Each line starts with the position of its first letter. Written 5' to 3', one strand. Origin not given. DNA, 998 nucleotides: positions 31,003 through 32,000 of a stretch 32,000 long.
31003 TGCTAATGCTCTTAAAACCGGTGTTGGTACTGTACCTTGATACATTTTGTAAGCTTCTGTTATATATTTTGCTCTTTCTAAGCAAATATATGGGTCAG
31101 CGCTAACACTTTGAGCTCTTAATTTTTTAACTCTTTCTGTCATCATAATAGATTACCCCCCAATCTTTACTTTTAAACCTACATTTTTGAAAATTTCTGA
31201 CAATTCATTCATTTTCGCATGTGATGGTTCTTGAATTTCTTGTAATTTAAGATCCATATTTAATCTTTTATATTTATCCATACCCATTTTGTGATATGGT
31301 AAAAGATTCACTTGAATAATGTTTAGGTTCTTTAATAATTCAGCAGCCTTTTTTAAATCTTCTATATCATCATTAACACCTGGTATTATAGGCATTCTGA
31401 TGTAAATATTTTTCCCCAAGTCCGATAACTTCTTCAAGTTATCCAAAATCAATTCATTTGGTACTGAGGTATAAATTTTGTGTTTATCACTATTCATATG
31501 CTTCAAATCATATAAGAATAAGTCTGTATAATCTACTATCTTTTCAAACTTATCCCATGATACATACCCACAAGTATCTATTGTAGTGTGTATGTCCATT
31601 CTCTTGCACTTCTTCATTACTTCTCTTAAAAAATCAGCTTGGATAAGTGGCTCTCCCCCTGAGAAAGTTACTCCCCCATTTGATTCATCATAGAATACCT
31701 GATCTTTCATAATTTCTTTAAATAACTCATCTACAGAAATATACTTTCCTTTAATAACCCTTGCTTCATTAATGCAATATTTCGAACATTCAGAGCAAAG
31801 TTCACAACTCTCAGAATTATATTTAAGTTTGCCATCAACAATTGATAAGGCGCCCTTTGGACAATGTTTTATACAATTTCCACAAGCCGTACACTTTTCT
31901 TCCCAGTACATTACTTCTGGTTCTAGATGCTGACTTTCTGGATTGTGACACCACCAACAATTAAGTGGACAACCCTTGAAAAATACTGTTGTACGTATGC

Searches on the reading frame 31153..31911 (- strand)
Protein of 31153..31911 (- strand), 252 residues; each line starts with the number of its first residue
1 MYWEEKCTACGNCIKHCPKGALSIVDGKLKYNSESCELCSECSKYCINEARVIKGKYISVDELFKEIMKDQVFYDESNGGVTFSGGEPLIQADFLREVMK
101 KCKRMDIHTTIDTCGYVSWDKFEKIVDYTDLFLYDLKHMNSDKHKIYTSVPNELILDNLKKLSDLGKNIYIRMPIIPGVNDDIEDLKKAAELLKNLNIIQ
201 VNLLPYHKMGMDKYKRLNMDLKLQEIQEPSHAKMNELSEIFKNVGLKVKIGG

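Call 62: search_protein_families(library=pfam, proteins=[window:31153-31911:-], max_evalue=0.00001)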
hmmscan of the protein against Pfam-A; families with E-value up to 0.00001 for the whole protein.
window:31153-31911:- (252 aa): 5 families
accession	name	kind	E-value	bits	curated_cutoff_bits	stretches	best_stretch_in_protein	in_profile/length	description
PF04055.27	Radical_SAM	-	9.1e-21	75.2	29.5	1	39-187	7-163/166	Radical SAM superfamily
PF00037.32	Fer4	-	1.9e-09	37.3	21.1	1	3-22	4-23/24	4Fe-4S binding domain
PF13237.11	Fer4_10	-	4.3e-06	27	25.5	1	4-46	6-52/53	4Fe-4S dicluster domain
PF12838.12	Fer4_7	-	5.6e-06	27.2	27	0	6-47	1-49/52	4Fe-4S dicluster domain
PF13353.11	Fer4_12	-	8.1e-06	26.6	22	0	39-131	15-111/137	4Fe-4S single cluster domain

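Call 96: search_protein_families(library=ncbifam, proteins=[window:31153-31911:-], max_evalue=1e-10)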
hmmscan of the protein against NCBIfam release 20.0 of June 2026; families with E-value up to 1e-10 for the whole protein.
window:31153-31911:- (252 aa): 13 families
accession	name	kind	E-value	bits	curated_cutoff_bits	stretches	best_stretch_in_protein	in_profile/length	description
NF043069.1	T4HPD_activ_SAM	equivalog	1.2e-106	356.4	425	1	1-252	47-299/299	trans-4-hydroxy-L-proline dehydratase activase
TIGR02494.1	PFLE_PFLC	subfamily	3.8e-81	272.6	174.35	1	1-245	44-293/293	glycyl-radical enzyme activating protein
NF048010.1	SfplDhtActHpsHDes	equivalog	5e-69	232.4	430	1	6-240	56-297/298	(2S)-3-sulfopropanediol dehydratase activating enzyme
TIGR04395.1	cutC_activ_rSAM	equivalog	6.6e-69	232.5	360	1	1-250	50-306/309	choline TMA-lyase-activating enzyme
NF033719.1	ind_deCO2_activ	equivalog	1.5e-67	228.1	425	1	1-248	46-300/302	indoleacetate decarboxylase activase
NF048008.1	SfplDhtActHpfHKleb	equivalog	1.8e-64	218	500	1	5-251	49-306/308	(2S)-3-sulfopropanediol dehydratase activating enzyme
NF033717.2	HPDL_rSAM_activ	equivalog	4.9e-63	213.2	420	1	1-251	49-306/311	4-hydroxyphenylacetate decarboxylase activase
TIGR02493.1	PFLA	equivalog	1.1e-57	195.1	231.75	1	42-243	28-234/235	pyruvate formate-lyase-activating protein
TIGR04003.1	rSAM_BssD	equivalog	3e-51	174.4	496.45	1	2-252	47-308/314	[benzylsuccinate synthase]-activating enzyme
NF007483.0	PRK10076.1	equivalog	6.9e-51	173.1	326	1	35-252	75-292/292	[formate-C-acetyltransferase]-activating enzyme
NF008356.0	PRK11145.1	equivalog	1.2e-48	165.6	375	1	42-249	33-245/246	pyruvate formate lyase 1-activating protein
TIGR04041.1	activase_YjjW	hypoth_equivalog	1.9e-47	162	250.2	1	5-241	41-265/276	YjjW family glycine radical enzyme activase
TIGR02495.1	NrdG2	equivalog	1.3e-13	50.8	131.15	1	43-196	30-183/193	anaerobic ribonucleoside-triphosphate reductase activating protein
